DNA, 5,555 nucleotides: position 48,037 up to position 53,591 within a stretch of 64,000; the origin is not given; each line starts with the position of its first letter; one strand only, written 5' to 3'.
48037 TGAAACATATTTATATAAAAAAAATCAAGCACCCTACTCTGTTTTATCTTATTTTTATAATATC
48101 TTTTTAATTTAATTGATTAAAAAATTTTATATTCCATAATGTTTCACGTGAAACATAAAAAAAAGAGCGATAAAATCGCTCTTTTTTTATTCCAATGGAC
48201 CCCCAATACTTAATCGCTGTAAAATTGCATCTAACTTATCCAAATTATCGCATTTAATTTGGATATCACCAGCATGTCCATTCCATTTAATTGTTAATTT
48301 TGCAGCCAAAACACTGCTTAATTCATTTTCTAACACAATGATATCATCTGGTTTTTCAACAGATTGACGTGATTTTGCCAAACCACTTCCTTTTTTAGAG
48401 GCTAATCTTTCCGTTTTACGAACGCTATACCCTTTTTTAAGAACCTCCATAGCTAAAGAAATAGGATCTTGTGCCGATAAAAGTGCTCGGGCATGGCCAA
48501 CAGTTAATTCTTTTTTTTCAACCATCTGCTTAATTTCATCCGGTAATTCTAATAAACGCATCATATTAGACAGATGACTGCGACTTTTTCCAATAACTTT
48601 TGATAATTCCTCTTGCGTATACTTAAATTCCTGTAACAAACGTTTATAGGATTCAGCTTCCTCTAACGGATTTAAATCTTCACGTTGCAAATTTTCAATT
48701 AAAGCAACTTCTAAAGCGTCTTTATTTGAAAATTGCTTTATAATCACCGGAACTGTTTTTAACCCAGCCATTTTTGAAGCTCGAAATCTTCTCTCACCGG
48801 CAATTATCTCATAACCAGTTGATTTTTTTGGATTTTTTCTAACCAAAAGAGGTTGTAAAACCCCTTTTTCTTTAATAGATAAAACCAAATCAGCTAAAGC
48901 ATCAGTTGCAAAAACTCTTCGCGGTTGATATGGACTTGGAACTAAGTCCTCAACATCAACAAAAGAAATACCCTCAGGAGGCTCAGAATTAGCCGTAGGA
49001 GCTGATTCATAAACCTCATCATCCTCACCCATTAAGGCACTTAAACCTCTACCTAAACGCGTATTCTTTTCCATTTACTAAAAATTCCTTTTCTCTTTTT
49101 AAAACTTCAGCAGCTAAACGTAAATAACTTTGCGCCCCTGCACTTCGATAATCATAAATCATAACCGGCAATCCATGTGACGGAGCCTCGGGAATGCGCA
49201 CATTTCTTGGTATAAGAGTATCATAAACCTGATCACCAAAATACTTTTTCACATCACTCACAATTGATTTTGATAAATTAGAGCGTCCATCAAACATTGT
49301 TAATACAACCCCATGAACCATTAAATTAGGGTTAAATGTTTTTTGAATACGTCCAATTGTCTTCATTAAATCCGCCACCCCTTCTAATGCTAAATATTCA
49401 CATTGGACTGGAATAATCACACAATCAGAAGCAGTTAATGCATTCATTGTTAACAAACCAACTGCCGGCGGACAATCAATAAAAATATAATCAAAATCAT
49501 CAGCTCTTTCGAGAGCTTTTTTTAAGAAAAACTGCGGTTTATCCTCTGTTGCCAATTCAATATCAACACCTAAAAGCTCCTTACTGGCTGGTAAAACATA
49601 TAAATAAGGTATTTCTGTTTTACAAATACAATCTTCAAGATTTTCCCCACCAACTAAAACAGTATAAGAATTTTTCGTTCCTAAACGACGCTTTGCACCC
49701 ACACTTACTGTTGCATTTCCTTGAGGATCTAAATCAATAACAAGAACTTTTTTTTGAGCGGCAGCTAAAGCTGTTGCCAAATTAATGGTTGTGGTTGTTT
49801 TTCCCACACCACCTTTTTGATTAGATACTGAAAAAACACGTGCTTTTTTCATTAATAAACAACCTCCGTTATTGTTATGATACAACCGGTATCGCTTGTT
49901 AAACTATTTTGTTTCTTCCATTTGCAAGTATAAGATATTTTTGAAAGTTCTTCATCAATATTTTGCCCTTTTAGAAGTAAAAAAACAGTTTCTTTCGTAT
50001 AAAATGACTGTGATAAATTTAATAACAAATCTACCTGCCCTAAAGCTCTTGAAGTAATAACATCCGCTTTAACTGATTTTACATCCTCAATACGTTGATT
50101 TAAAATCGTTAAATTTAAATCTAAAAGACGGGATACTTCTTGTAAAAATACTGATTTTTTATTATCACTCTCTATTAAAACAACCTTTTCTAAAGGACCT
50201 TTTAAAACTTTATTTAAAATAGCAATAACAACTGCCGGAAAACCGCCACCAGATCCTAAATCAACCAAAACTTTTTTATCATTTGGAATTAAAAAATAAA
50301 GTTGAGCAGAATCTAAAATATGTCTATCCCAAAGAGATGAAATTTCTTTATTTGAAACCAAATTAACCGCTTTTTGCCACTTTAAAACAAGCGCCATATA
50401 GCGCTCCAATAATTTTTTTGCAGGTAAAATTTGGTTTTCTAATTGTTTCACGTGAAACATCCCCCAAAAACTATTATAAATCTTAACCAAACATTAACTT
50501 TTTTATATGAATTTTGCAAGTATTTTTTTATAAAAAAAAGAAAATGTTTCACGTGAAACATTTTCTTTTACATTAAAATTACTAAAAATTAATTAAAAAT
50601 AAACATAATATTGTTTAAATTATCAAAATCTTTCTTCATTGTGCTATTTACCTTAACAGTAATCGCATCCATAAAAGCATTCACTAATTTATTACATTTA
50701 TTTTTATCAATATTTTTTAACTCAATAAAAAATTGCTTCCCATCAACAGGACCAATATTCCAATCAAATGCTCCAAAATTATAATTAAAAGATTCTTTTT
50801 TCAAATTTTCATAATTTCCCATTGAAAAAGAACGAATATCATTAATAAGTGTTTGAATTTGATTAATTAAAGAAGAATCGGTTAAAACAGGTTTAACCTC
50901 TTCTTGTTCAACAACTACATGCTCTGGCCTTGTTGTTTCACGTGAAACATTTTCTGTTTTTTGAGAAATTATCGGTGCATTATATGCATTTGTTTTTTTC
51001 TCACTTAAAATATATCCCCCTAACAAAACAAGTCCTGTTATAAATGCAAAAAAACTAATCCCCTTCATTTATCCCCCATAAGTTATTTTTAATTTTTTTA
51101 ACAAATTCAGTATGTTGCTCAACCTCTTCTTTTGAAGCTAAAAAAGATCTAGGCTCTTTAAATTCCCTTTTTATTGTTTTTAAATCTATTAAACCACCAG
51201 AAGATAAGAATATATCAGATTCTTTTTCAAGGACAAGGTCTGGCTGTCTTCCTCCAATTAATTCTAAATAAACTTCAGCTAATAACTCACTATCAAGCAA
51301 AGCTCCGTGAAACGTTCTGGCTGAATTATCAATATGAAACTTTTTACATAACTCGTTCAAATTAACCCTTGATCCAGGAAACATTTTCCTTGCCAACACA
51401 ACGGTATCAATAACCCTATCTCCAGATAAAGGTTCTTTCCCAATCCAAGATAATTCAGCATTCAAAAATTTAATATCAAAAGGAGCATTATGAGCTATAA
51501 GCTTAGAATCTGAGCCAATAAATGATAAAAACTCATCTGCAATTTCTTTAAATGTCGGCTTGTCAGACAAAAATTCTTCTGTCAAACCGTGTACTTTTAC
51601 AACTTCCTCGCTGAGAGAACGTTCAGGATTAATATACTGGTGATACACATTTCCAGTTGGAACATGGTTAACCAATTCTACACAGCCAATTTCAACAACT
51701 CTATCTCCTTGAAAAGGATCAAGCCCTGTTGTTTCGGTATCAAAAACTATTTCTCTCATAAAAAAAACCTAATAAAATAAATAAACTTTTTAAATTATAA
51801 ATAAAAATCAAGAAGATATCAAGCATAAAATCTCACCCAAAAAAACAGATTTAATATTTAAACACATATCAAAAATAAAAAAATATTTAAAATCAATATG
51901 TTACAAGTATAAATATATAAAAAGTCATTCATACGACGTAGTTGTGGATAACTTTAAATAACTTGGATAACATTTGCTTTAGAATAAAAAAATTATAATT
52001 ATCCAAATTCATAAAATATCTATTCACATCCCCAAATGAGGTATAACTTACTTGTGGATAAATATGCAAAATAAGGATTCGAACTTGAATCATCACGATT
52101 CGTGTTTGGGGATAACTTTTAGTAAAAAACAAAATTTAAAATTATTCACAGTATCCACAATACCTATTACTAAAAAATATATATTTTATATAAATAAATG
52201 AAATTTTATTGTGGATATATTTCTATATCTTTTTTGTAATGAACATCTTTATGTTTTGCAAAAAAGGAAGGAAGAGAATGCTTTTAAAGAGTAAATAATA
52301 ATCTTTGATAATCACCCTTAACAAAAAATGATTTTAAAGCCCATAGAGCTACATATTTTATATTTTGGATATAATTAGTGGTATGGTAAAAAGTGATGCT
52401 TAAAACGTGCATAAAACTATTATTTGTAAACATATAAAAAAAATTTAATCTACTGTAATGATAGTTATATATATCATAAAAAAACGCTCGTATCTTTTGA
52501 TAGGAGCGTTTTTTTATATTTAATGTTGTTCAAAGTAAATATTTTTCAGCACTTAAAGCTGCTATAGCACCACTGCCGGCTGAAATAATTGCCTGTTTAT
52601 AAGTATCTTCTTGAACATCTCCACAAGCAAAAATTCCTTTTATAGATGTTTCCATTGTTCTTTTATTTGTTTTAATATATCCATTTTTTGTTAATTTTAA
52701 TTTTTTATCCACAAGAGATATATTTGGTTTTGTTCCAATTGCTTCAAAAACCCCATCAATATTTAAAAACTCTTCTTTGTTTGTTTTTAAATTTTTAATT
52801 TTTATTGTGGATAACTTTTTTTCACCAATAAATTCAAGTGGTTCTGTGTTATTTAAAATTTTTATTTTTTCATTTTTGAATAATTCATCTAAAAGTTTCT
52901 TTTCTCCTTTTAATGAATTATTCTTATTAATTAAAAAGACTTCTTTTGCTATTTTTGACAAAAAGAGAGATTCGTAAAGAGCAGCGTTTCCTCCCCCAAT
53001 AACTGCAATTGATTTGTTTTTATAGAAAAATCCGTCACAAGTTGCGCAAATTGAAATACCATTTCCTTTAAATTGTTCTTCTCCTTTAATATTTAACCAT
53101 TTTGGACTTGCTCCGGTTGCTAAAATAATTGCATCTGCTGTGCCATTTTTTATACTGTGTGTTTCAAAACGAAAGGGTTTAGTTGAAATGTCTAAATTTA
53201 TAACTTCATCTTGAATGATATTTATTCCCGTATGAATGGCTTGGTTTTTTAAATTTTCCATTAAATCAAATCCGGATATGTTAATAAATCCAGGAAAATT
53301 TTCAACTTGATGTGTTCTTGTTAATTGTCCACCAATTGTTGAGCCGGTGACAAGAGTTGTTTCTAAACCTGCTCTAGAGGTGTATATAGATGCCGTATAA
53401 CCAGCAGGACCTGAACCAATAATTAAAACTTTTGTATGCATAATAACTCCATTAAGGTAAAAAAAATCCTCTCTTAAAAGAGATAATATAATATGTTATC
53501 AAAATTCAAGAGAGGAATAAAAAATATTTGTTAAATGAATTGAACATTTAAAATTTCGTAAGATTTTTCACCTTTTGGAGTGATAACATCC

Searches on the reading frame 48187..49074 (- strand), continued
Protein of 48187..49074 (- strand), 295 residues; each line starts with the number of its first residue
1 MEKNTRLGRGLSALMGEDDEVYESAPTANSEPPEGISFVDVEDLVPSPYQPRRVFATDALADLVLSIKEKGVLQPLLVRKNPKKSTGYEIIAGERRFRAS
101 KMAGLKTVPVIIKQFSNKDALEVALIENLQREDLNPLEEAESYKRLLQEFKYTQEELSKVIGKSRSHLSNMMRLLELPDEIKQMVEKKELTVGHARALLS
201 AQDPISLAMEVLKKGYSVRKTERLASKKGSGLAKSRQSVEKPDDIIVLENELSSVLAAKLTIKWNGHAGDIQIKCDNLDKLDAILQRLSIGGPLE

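Call 38: find_encoding_contigs(protein=P0108, flank=6000, max_places=1)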
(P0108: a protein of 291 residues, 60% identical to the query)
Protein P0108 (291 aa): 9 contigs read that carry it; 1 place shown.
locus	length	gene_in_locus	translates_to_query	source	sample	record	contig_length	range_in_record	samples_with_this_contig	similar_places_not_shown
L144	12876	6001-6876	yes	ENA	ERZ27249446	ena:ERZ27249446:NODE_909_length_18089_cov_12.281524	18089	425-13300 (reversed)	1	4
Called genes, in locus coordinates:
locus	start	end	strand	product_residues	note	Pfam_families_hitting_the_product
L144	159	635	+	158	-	PF03449:GreA_GreB_N, PF01272:GreA_GreB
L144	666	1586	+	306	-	PF00890:FAD_binding_2 (faint), PF01134:GIDA (faint), PF01494:FAD_binding_3 (faint), PF03486:HI0933_like (faint), PF07992:Pyr_redox_2, PF12831:FAD_oxidored (weak), PF13738:Pyr_redox_3, PF00070:Pyr_redox (weak)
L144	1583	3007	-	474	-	PF00133:tRNA-synt_1 (faint), PF01406:tRNA-synt_1e, PF09334:tRNA-synt_1g, PF09190:DALR_2, PF23493:CysS_C (weak)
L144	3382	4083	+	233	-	PF00929:RNase_T, PF13482:RNase_H_2 (faint)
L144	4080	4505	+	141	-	-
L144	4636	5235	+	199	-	PF02527:GidB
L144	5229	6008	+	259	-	PF00142:Fer4_NifH (weak), PF01656:CbiA, PF02374:ArsA_ATPase (weak), PF06564:CBP_BcsQ, PF09140:MipZ, PF10609:ParA, PF13614:AAA_31, PF00448:SRP54 (faint)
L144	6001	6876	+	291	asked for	PF02195:ParB_N, PF17762:HTH_ParB, PF23552:ParB_C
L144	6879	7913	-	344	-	PF06144:DNA_pol3_delta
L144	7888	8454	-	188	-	-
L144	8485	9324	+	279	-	PF01715:IPPT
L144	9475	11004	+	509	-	PF04108:ATG17_like (faint), PF07464:ApoLp-III (faint)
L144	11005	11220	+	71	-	-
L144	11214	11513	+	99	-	PF02452:PemK_toxin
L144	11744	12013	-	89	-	PF13467:RHH_4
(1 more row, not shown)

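Call 41: search_solved_structures(query=window:48187-49074:-, show_alignments=3, max_evalue=1e-20)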
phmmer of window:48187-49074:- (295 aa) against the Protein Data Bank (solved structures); distinct sequences matched with E-value up to 1e-20: 11.
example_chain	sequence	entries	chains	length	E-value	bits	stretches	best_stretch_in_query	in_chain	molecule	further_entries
6t1f_A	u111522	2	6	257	2.2e-65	224.1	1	5-236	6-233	Chromosome-partitioning protein ParB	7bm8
1vz0_A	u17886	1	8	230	4.6e-52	180.4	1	35-229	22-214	Chromosome-partitioning protein Spo0J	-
6sdk_A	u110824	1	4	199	2.3e-51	178.1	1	36-225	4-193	Stage 0 sporulation protein J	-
4umk_A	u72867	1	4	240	2.3e-51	178.1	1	1-226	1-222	PROBABLE CHROMOSOME-PARTITIONING PROTEIN PARB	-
7bnk_A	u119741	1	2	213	8.4e-51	176.3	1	36-231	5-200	ParB family protein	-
7bnr_A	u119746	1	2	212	5e-50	173.7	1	38-231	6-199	ParB family protein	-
7o0n_A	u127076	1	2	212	5.3e-50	173.6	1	36-231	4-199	ParB family protein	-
7ol9_A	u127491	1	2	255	4.4e-42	147.7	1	30-227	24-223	Nucleoid occlusion protein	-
7nfu_A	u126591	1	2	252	2.4e-40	142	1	31-225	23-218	Nucleoid occlusion protein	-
7ng0_A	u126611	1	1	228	3.1e-40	141.6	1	35-225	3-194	Nucleoid occlusion protein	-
6s6h_A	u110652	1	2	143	7.4e-34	120.7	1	120-236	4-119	Chromosome-partitioning protein ParB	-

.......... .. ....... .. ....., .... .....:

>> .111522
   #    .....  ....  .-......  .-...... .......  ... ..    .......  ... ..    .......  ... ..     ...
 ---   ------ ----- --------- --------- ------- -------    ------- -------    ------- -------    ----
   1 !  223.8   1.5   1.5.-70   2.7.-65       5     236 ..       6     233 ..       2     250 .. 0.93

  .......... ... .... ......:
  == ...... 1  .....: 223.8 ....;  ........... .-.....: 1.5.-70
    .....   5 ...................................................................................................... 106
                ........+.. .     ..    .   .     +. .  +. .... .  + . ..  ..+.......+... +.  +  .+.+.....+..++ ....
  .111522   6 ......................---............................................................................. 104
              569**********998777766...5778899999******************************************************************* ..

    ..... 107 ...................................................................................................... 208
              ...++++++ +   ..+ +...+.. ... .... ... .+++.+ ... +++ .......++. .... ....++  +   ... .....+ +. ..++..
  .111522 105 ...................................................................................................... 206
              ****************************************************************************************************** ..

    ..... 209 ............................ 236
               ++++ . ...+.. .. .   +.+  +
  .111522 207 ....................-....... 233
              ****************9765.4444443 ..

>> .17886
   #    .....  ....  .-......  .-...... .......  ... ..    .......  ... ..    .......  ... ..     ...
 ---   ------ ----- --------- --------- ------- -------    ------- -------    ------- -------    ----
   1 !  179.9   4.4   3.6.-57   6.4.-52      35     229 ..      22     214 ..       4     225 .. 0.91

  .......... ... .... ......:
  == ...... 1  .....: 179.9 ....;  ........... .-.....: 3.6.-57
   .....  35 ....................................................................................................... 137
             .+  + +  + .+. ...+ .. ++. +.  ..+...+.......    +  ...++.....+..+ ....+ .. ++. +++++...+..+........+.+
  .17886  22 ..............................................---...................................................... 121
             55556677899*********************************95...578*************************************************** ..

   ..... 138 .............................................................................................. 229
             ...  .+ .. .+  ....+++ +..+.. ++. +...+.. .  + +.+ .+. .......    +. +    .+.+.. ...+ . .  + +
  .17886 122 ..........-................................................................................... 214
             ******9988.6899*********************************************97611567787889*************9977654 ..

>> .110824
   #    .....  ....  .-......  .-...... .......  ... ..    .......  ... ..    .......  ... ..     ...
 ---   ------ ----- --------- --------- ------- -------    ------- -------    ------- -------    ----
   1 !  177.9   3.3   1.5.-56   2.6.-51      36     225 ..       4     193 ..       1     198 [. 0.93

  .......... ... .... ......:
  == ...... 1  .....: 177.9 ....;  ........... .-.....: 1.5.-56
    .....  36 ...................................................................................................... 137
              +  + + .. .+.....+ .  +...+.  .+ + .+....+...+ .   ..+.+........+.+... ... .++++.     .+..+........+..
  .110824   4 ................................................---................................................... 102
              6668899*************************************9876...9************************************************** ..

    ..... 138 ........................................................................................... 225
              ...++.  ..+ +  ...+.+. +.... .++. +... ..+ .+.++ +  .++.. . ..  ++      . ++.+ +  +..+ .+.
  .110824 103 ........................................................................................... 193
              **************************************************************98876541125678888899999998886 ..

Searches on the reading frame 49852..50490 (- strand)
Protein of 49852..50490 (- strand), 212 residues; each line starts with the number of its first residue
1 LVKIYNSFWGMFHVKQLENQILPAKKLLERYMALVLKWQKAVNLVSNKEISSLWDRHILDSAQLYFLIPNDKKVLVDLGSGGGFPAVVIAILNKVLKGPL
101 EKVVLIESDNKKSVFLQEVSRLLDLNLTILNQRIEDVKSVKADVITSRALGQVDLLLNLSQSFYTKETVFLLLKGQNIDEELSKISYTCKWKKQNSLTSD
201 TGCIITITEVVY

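Call 7: search_protein_families(library=pfam, proteins=[window:49852-50490:-])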
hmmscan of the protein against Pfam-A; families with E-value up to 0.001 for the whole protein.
window:49852-50490:- (212 aa): 1 family
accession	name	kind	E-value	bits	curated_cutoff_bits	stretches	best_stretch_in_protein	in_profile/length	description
PF02527.21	GidB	-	3.1e-44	150.9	27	1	26-195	3-169/184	rRNA small subunit methyltransferase G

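Call 8: search_protein_families(library=ncbifam, proteins=[window:49852-50490:-])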
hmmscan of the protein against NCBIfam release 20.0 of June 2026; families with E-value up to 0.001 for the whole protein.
window:49852-50490:- (212 aa): 1 family
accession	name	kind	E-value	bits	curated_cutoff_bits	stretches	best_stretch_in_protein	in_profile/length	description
TIGR00138.1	rsmG_gidB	equivalog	2.1e-39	135.1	99.5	1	28-193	1-163/183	16S rRNA (guanine(527)-N(7))-methyltransferase RsmG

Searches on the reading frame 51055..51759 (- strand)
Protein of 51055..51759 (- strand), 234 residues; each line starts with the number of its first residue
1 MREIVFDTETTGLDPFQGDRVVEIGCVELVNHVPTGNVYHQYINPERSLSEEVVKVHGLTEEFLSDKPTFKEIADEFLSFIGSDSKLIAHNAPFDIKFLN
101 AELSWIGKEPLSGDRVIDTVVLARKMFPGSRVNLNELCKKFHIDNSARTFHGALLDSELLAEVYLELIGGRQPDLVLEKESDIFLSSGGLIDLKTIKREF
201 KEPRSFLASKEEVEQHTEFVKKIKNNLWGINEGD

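Call 7: search_protein_families(library=pfam, proteins=[window:51055-51759:-])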
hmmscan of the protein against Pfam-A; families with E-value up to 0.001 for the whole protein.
window:51055-51759:- (234 aa): 4 families
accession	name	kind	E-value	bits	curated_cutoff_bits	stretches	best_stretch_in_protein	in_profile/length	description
PF00929.31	RNase_T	-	3.8e-39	135.3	24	1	4-164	1-164/164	Exonuclease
PF16473.11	Rv2179c-like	-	8.6e-06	26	27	1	4-124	3-142/177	3'-5' exoribonuclease Rv2179c-like domain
PF13482.12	RNase_H_2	-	1.7e-05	25.2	22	0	5-146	2-118/165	RNase_H superfamily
PF01612.26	DNA_pol_A_exo1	-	0.00054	20.2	23.6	0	52-141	63-127/173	3'-5' exonuclease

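Call 8: search_protein_families(library=ncbifam, proteins=[window:51055-51759:-])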
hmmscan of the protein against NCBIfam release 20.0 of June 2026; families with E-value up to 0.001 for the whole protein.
window:51055-51759:- (234 aa): 27 families (the best 25 are shown)
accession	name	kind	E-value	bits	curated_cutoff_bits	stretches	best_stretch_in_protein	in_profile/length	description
NF004316.1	PRK05711.1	equivalog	1.6e-83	280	196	1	1-225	1-225/234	DNA polymerase III subunit epsilon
TIGR01406.1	dnaQ_proteo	equivalog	1.4e-79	267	222.7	1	2-227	1-228/231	DNA polymerase III subunit epsilon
TIGR00573.1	dnaq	subfamily_domain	8.8e-51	172.5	71.5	1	3-171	9-177/217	exonuclease, DNA polymerase III, epsilon subunit family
NF005906.0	PRK07883.1-4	equivalog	1.3e-32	112.9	495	1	4-169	9-169/563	DEDD exonuclease domain-containing protein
NF005289.0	PRK06807.1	equivalog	1.1e-30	107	335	1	4-167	11-168/313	3'-5' exonuclease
NF001688.0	PRK00448.1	equivalog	1.6e-30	105.5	873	1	4-168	426-585/1445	PolC-type DNA polymerase III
NF005836.0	PRK07740.1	equivalog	2.4e-30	105.8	261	1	4-168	62-223/244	hypothetical protein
TIGR01405.1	polC_Gram_pos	equivalog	4.3e-28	97.6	1043.45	1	4-168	192-351/1211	DNA polymerase III subunit alpha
NF005981.0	PRK08074.1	equivalog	5.5e-28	97.4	789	1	3-168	5-166/931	ATP-dependent DNA helicase DinG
TIGR01407.1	dinG_rel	hypoth_equivalog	1e-23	83.6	547.7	1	4-167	3-161/889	putative DnaQ family exonuclease/DinG family helicase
NF005905.0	PRK07883.1-3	equivalog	1.4e-23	83.3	508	1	4-168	27-188/581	DEDD exonuclease domain-containing protein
NF004964.0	PRK06310.1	equivalog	2.4e-23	82.8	236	1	4-167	10-170/250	DNA polymerase III subunit epsilon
NF004963.0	PRK06309.1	equivalog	8.8e-23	81.1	245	1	3-178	4-173/232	DNA polymerase III subunit epsilon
NF005907.0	PRK07883.1-5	equivalog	5.9e-22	77.8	454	1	4-158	31-182/584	DEDD exonuclease domain-containing protein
NF004719.0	PRK06063.1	equivalog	2e-20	73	389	1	5-165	20-174/331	DEDDh family exonuclease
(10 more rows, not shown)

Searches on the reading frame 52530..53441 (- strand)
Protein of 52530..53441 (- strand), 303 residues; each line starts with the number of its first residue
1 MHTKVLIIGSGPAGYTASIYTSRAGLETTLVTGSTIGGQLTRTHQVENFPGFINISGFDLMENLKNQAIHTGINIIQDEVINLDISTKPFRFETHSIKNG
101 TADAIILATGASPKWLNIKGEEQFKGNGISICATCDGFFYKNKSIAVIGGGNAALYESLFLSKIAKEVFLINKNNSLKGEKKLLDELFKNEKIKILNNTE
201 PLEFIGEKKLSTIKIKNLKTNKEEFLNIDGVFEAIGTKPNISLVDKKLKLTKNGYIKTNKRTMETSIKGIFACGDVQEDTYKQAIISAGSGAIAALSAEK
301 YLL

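Call 7: search_protein_families(library=pfam, proteins=[window:52530-53441:-])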
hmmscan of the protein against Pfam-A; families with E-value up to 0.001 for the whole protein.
window:52530-53441:- (303 aa): 10 families
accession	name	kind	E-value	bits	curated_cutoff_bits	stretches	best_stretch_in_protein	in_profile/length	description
PF07992.20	Pyr_redox_2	-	2.7e-49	168.6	26.1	1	4-288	2-288/291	Pyridine nucleotide-disulphide oxidoreductase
PF13738.12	Pyr_redox_3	-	4e-20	72.7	30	1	66-274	89-305/305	Pyridine nucleotide-disulphide oxidoreductase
PF00070.33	Pyr_redox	-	5.5e-11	43.3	22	1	145-216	2-80/82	Pyridine nucleotide-disulphide oxidoreductase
PF03486.20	HI0933_like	-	1.2e-07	31.9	50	0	4-33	2-31/244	HI0933-like protein Rossmann domain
PF00890.30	FAD_binding_2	-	4.5e-07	29.9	20.4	1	5-35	2-32/414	FAD binding domain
PF12831.13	FAD_oxidored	-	9.4e-07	28.9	27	1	5-43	2-41/416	FAD dependent oxidoreductase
PF01134.28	GIDA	-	9.6e-07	28.6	22.1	0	4-34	1-31/391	Glucose inhibited division protein A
PF01494.25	FAD_binding_3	-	4.1e-06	26.7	22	1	3-34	2-33/349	FAD binding domain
PF13450.12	NAD_binding_8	-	3.7e-05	24.4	21.9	0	7-45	1-40/68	NAD(P)-binding Rossmann-like domain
PF01266.30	DAO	-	8.9e-05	22.6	27.9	0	59-112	150-205/353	FAD dependent oxidoreductase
